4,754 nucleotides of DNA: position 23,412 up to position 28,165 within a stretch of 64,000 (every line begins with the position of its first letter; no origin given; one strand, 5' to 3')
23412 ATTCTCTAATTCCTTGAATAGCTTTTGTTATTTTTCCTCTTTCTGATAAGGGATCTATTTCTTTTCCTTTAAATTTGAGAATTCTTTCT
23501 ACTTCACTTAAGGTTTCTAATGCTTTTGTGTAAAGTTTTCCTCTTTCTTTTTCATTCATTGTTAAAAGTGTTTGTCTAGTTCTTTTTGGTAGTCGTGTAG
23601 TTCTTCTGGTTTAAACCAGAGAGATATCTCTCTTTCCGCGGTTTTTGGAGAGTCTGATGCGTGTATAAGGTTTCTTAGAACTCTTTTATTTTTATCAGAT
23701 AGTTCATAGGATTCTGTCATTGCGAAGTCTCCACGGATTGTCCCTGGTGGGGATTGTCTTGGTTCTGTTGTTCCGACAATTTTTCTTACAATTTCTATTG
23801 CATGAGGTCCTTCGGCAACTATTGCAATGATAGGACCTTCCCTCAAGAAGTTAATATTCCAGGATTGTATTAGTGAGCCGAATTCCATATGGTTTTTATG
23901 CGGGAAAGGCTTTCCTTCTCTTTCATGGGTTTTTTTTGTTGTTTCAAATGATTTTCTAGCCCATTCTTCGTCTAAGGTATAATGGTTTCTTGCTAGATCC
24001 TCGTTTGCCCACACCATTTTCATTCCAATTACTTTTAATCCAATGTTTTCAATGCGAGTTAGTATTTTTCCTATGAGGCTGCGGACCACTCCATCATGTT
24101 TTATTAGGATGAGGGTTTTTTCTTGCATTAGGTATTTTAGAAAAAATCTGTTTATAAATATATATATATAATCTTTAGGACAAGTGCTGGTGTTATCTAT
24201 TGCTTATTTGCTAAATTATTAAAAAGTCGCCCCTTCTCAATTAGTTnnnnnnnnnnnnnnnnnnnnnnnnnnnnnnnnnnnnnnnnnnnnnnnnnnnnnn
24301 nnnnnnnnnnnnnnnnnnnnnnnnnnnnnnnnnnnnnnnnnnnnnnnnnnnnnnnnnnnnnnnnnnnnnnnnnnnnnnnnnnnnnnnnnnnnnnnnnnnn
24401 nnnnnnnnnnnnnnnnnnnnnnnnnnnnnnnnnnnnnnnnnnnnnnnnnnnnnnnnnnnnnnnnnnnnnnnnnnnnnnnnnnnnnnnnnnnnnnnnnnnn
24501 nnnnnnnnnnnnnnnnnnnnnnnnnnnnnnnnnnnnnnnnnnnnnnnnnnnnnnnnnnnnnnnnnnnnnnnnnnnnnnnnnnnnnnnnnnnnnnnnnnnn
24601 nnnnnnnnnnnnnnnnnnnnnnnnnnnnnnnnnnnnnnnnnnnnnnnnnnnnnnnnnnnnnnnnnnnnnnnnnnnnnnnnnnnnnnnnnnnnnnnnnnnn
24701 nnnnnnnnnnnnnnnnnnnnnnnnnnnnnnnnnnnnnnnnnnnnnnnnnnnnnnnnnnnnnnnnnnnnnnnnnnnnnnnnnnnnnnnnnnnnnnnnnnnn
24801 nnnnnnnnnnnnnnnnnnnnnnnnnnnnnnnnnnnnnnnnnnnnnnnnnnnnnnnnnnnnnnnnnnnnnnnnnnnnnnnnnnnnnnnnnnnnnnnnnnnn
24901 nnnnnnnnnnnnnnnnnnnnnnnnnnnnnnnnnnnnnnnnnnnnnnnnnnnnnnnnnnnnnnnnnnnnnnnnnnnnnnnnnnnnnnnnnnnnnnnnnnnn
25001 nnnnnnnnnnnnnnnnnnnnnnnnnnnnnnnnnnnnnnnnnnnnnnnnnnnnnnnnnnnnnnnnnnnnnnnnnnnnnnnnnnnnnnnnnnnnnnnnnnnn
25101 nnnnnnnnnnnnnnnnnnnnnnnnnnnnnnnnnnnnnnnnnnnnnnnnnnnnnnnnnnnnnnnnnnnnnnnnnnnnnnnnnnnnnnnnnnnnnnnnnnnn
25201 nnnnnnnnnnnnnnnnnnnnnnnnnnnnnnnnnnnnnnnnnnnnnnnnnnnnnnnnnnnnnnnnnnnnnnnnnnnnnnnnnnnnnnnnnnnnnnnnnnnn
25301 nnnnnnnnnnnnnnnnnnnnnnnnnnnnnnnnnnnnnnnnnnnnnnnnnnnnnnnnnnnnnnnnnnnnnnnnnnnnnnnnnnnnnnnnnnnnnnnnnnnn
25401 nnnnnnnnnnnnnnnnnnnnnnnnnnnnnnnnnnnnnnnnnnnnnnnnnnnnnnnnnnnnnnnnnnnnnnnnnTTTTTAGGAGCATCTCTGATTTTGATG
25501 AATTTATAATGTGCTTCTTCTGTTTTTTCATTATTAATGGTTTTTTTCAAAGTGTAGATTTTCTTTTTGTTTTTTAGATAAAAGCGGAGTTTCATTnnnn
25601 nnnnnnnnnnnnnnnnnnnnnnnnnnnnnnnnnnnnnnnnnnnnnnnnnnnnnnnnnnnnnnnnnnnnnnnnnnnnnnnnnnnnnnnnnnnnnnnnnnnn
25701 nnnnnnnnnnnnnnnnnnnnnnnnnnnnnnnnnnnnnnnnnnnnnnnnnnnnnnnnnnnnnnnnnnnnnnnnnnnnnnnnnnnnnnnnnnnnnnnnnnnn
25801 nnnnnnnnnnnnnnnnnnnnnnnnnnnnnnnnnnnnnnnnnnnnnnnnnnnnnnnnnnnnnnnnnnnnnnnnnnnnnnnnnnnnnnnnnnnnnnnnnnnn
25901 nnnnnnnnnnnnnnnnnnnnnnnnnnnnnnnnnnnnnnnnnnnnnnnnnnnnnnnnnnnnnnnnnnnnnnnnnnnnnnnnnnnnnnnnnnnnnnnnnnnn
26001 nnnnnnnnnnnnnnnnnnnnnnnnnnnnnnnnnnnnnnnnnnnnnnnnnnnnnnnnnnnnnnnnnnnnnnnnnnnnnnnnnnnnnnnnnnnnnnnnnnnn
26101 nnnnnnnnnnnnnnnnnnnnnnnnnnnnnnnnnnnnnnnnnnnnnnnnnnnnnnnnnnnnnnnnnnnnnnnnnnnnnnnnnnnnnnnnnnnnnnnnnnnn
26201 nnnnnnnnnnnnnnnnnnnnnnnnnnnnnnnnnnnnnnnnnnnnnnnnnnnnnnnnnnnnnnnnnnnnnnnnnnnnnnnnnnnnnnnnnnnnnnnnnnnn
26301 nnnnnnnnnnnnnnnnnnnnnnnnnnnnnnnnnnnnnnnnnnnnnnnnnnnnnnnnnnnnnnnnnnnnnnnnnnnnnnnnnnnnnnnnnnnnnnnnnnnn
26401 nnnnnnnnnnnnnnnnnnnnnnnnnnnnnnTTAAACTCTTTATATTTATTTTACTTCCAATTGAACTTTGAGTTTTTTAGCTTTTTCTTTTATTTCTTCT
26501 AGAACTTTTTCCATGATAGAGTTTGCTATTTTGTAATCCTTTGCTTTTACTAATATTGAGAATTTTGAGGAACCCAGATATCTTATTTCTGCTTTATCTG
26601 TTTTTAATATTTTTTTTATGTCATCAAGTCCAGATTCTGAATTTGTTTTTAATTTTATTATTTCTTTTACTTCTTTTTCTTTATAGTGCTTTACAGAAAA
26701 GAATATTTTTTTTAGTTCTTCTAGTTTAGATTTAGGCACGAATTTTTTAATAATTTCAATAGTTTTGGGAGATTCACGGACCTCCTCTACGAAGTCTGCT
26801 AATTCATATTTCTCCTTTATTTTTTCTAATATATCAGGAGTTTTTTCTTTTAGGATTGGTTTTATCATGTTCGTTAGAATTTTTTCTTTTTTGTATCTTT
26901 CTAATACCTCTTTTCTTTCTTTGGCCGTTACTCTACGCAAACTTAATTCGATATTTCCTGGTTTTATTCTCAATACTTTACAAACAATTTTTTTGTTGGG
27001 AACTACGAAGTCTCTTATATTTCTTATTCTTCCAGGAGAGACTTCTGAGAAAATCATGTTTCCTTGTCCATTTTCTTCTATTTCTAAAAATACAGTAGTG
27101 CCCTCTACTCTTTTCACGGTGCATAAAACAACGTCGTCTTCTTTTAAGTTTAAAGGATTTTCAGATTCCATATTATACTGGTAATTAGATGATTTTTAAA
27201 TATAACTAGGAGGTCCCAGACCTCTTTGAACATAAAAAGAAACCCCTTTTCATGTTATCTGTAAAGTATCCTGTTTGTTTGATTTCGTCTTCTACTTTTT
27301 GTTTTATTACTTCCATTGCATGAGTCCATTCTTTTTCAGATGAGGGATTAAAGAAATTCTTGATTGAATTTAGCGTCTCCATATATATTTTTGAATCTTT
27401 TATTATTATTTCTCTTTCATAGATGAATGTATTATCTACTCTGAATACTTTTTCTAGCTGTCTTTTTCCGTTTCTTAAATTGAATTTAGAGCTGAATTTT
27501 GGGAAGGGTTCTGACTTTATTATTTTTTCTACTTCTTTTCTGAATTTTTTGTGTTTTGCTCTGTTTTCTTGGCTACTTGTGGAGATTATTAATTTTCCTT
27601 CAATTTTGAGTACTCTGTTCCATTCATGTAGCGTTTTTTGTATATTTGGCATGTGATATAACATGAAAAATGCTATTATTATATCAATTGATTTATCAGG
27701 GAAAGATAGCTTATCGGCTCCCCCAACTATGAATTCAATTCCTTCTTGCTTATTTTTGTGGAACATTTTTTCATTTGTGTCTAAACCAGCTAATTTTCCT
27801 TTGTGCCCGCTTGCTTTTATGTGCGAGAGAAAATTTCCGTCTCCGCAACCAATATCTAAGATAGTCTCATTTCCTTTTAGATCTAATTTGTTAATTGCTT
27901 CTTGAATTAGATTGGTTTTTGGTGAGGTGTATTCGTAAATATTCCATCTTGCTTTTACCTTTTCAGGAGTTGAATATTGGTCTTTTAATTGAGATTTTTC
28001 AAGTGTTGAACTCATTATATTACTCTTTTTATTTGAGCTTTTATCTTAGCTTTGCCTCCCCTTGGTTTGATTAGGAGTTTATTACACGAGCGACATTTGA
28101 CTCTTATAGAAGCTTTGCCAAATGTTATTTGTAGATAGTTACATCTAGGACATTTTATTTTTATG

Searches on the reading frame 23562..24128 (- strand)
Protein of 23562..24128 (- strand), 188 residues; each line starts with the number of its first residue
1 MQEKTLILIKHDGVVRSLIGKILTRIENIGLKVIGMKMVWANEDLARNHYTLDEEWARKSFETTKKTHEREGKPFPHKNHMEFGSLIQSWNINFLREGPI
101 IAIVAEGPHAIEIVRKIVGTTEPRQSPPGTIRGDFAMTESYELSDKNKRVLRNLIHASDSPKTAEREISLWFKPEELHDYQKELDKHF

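Call 66: search_protein_families(library=pfam, proteins=[window:23562-24128:-], max_evalue=0.01)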
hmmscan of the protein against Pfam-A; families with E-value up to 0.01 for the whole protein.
window:23562-24128:- (188 aa): 1 family
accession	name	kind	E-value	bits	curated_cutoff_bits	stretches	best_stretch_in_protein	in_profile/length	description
PF00334.24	NDK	-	9.2e-37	126.4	27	1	3-176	1-134/135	Nucleoside diphosphate kinase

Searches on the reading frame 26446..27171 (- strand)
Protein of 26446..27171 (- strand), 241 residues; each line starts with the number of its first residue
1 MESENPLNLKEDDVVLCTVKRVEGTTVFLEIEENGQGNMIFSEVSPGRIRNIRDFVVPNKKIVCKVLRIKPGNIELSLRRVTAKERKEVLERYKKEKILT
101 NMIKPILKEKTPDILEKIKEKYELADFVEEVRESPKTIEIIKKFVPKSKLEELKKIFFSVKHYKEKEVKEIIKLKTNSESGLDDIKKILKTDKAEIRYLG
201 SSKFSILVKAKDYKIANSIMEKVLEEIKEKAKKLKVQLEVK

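Call 67: search_protein_families(library=pfam, proteins=[window:26446-27171:-], max_evalue=0.01)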
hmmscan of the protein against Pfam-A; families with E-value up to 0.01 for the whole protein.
window:26446-27171:- (241 aa): 2 families
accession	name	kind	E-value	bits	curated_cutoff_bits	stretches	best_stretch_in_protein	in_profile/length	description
PF07541.17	EIF_2_alpha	-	0.00045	20.6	22.8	1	116-213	7-114/114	Eukaryotic translation initiation factor 2 alpha subunit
PF03070.21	TENA_THI-4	-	0.0031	17.8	22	1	99-164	136-200/210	TENA/THI-4/PQQC family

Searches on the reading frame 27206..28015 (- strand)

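Call 67: search_protein_families(library=pfam, proteins=[window:27206-28015:-], max_evalue=0.01)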
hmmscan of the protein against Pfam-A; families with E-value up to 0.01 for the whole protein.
window:27206-28015:- (269 aa): 18 families
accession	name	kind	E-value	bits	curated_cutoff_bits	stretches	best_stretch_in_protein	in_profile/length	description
PF08241.18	Methyltransf_11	-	3.6e-20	72.8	21.2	1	53-144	1-95/95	Methyltransferase domain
PF13847.12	Methyltransf_31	-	9.6e-18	64.7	27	1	47-163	2-127/145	Methyltransferase domain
PF13649.12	Methyltransf_25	-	1.5e-17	64.5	27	1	52-140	1-97/97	Methyltransferase domain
PF13489.12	Methyltransf_23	-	3.6e-16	59.8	27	1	37-151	9-123/164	Methyltransferase domain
PF01209.24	Ubie_methyltran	-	1.1e-13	51.6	20.1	1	47-153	46-161/233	ubiE/COQ5 methyltransferase family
PF08242.18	Methyltransf_12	-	1.5e-12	48.5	30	1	53-142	1-98/98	Methyltransferase domain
PF05148.21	Methyltransf_8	-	7.5e-07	29.7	27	1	37-165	60-176/219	Hypothetical methyltransferase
PF07021.18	MetW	-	1.3e-06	28.6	21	1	49-145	14-108/193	Methionine biosynthesis protein MetW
PF03141.22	Methyltransf_29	-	1.4e-05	24.4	23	1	37-174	105-249/506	Putative S-adenosyl-L-methionine-dependent methyltransferase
PF02353.26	CMAS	-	0.00031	20.6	27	1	37-173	51-192/273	Mycolic acid cyclopropane synthetase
PF13679.12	Methyltransf_32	-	0.00063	20.2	27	1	35-93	11-74/143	Methyltransferase domain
PF01795.25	Methyltransf_5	-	0.0015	18.5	27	0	34-90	6-62/309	MraW methylase family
PF08003.17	Methyltransf_9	-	0.0019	17.7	23.8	1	45-148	113-221/315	Protein of unknown function (DUF1698)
PF00891.24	Methyltransf_2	-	0.0022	17.8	22.3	1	37-154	51-174/210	O-methyltransferase domain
PF01728.25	FtsJ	-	0.0026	18.2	24.1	1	38-104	10-79/181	FtsJ-like methyltransferase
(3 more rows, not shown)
